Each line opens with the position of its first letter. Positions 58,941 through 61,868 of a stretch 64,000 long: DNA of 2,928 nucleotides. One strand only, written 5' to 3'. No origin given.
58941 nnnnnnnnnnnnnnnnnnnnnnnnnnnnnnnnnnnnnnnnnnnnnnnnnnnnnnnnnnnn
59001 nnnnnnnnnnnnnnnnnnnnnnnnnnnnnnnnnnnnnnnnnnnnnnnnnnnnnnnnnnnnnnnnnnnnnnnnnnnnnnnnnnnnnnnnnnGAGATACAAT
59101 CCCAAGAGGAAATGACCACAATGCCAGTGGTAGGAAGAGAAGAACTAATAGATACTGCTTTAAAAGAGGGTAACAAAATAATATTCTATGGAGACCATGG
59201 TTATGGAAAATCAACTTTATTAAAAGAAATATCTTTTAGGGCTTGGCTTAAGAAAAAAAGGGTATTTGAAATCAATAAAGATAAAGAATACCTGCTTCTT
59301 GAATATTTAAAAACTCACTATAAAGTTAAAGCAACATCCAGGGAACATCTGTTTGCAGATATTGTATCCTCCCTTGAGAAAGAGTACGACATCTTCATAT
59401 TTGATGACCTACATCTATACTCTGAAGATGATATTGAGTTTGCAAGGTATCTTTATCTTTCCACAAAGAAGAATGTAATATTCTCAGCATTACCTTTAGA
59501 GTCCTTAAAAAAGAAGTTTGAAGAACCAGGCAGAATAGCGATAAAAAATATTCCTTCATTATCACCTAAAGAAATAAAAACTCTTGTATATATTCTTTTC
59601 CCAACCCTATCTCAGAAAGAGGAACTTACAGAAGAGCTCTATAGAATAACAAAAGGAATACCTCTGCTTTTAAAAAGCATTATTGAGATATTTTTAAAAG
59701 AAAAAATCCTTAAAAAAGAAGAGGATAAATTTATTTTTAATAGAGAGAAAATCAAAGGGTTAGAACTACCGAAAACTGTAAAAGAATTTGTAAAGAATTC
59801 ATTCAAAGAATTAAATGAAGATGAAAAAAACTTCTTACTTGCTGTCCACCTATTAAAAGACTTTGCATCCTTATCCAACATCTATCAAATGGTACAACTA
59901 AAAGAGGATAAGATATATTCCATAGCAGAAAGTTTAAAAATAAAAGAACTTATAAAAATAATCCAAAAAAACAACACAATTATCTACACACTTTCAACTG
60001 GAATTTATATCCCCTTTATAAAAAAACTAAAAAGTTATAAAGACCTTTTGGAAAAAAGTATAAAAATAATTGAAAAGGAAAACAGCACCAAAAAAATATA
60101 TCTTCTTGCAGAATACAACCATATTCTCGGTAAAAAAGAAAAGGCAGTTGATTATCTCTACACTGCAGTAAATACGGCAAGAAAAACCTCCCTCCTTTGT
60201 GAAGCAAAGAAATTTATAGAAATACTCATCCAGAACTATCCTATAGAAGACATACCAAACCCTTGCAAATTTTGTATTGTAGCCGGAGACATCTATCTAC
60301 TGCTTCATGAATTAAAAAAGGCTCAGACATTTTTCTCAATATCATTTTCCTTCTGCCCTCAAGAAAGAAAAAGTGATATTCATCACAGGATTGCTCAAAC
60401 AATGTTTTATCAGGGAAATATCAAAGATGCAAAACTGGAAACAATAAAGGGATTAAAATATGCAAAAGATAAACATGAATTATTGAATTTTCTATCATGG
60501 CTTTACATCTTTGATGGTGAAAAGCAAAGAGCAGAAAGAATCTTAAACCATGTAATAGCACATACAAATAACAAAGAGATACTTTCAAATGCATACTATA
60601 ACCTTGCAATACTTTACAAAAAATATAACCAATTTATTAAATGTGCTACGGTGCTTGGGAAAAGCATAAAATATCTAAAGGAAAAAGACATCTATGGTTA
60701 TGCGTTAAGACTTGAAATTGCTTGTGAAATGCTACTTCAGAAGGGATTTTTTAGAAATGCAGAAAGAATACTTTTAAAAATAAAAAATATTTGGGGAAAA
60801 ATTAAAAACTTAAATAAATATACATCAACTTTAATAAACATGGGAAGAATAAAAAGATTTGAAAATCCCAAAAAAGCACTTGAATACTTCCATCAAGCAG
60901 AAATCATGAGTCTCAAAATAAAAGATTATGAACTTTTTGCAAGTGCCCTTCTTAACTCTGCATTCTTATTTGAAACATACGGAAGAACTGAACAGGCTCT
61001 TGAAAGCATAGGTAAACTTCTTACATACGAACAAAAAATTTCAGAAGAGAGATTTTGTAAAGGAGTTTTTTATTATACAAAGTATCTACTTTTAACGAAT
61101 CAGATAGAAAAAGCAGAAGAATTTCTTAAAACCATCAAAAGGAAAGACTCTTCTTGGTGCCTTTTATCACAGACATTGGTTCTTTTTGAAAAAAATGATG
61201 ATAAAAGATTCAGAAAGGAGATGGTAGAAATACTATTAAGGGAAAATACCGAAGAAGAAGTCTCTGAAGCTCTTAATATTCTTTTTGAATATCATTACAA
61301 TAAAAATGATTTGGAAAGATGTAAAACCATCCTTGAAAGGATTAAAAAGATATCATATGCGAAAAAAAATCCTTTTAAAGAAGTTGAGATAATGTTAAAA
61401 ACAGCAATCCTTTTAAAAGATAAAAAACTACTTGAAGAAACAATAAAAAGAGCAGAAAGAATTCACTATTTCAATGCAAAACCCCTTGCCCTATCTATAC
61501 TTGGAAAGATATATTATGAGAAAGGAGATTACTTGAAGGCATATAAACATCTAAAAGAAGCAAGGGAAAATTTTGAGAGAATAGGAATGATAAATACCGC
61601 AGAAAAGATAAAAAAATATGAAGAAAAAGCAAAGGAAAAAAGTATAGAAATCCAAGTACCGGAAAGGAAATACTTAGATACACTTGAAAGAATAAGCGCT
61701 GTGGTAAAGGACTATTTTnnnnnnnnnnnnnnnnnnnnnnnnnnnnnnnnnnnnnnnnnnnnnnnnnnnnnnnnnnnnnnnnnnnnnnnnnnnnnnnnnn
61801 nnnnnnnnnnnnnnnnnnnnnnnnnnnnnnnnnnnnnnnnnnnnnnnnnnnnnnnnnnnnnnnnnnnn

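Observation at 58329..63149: Giant fusion protein: Ser/Thr kinase + P-loop NTPase + TPR + GAF + sigma-54 activator + HTH in one 1606-aa polypeptide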

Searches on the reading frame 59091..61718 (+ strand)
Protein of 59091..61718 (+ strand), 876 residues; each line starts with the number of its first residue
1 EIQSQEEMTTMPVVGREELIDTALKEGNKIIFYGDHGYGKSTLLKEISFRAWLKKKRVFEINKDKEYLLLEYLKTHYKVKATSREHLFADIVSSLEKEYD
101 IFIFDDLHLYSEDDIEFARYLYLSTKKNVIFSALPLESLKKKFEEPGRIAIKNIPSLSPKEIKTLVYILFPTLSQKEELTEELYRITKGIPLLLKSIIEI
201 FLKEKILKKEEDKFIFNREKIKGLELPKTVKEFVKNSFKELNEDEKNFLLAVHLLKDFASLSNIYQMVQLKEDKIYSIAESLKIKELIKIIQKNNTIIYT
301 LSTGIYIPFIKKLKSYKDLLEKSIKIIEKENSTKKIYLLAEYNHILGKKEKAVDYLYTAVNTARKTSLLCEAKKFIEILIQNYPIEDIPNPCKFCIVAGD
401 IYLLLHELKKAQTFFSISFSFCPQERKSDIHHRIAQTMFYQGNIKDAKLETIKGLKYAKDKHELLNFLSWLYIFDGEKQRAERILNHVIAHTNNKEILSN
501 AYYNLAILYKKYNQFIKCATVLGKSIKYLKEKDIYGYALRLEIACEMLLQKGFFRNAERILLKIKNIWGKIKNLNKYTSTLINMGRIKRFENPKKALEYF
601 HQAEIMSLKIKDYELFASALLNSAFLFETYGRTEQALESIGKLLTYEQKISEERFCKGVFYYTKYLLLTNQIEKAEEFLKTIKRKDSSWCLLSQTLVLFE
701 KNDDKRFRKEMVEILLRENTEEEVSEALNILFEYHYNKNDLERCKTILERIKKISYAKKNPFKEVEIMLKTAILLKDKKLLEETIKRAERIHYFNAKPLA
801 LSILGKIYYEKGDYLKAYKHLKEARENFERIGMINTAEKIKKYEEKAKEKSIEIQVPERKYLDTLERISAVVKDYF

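Call 52: search_solved_structures(query=window:59091-61718:+, max_evalue=1)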
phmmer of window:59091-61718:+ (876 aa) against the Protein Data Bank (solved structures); distinct sequences matched with E-value up to 1: 6.
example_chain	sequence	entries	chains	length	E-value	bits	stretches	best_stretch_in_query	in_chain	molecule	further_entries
7mk3_A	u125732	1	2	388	0.084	14.3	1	192-261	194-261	Regulatory protein NPR1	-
7mk2_A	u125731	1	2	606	0.1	14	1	192-261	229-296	Regulatory protein NPR1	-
7tac_A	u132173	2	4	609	0.1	14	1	192-261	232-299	Regulatory protein NPR1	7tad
7obi_A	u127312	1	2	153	0.13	13.7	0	799-826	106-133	CTPR-rv4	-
5dgx_A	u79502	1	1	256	0.42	12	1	22-92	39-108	Lipid A export ATP-binding/permease protein MsbA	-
9up5_A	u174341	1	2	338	0.77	11.1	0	803-838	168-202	Lipopolysaccharide assembly protein B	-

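Call 82: predict_structure(alignment_id=A5)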
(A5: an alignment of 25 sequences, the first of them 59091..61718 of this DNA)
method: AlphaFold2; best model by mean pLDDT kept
length: 876 residues; sequences in the alignment: 25
mean_pLDDT: 78.9   pTM: 0.57
mean pLDDT of the five models: 78.9, 78.3, 77.6, 77.6, 77.3
residues with pLDDT >= 90: 256; 70-90: 403; 50-70: 165; < 50: 52
segments of 3 or more residues with pLDDT < 50: 1-9, 549-552, 564-567, 569-573, 575-578, 584-591, 856-862
pLDDT, mean of each block of 10 residues (from residue 1): 35 86 86 86 90 90 59 76 74 89 83 82 87 69 62 90 93 92 94 91 90 89 86 90 95 89 92 91 88 80 86 93 91 80 91 91 78 89 89 93 84 94 91 92 88 92 94 87 96 89 86 70 74 56 54 51 50 48 45 60 65 73 76 83 80 73 84 80 54 52 53 54 72 82 82 70 81 86 88 78 89 87 83 70 80 54 58 54
secondary structure, 60 per line:
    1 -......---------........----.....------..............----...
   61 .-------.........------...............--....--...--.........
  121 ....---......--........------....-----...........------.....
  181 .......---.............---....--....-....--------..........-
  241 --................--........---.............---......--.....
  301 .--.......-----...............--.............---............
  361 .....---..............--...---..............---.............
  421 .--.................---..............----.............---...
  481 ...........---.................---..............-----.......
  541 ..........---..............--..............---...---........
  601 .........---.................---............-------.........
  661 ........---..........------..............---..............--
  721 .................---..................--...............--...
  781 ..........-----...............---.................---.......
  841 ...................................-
elements in order (helices of 4 or more, strands of 3 or more residues): H2-7 H17-24 E29-33 H40-53 E58-61 H69-77 H84-98 E101-104 H112-124 E128-133 H136-143 E150-153 H159-169 H176-187 H191-203 E207-210 E213-216 H218-221 H230-239 H243-258 H261-268 H272-284 E288-293 E296-301 H304-310 H316-330 H333-345 H349-365 H369-382 H391-404 H408-421 H424-440 H444-457 H462-474 H478-491 H495-511 H515-528 H534-550 H554-567 H570-583 H593-609 H613-629 H633-644 H652-668 H672-681 H688-701 H705-718 H721-737 H741-758 H761-775 H778-790 H796-810 H814-830 H834-875

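Call 116: fold_search(model_id=the predicted structure, library=pdb)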
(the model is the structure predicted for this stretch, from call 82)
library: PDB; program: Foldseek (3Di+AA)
matches with E <= 10: 1878; with E <= 0.001: 332
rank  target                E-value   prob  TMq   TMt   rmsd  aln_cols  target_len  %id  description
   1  6mfv_A                1.7e-13  1.00  0.38  0.48  10.4       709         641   15  Crystal structure of the Signal Transduction ATPase with Numerous Domains (STAND) protein with a tetratricopeptide rep (released 2019-02-20)
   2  9rtt_Q                1.2e-09  1.00  0.21  0.21  29.3       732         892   13  Activated Elongation Complex with IWS1 and ELOF1 (released 2025-09-03)
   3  8bbe_D                1.3e-09  1.00  0.34  0.43  13.0       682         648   12  Structure of the IFT-A complex; IFT-A2 module (released 2022-12-21)
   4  8bbg_D                2.2e-09  1.00  0.35  0.25  23.4       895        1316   12  Structure of the IFT-A complex; anterograde IFT-A train model (released 2022-12-21)
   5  9hvq_Q                2.3e-09  1.00  0.21  0.21  29.9       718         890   14  Structure of the transcribing Pol II-DSIF-PAF-SPT6-RECQL5 complex (released 2025-07-16)
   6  8q9t_E                1.0e-08  1.00  0.22  0.20  26.6       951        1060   12  CryoEM structure of a S. Cerevisiae Ski238 complex bound to RNA (released 2023-11-29)
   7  4buj_B                1.2e-08  1.00  0.23  0.16  27.0       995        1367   11  Crystal structure of the S. cerevisiae Ski2-3-8 complex (released 2013-08-28)
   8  7qds_B                1.6e-08  1.00  0.32  0.29  23.8       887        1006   13  Apo human SKI complex in the open state (released 2022-02-02)
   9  8fgw_D                2.2e-08  1.00  0.36  0.26  23.6       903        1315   12  Human IFT-A complex structures provide molecular insights into ciliary transport (released 2023-02-22)
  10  7qdr_B                2.9e-08  1.00  0.32  0.25  23.7       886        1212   13  Apo human SKI complex in the closed state (released 2022-02-02)
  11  4buj_F                2.9e-08  1.00  0.23  0.17  28.6      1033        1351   13  Crystal structure of the S. cerevisiae Ski2-3-8 complex (released 2013-08-28)
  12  7dkh_A                4.3e-08  1.00  0.27  0.27  28.5       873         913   15  Crystal structure of the Ctr9/Paf1/Cdc73/Rtf1 quaternary complex (released 2021-11-24)
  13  7qdz_B                5.8e-08  1.00  0.32  0.26  24.0       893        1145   13  80S-bound human SKI complex in the closed state (released 2022-02-09)
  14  6ted_Q                6.5e-08  1.00  0.22  0.21  29.9       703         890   12  Structure of complete, activated transcription complex Pol II-DSIF-PAF-SPT6 uncovers allosteric elongation activation  (released 2020-07-22)
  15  7t7t_A                7.8e-08  1.00  0.23  0.38  18.0       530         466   14  Structure of TSK/BRU1 bound to histone H3.1 (released 2022-03-30)
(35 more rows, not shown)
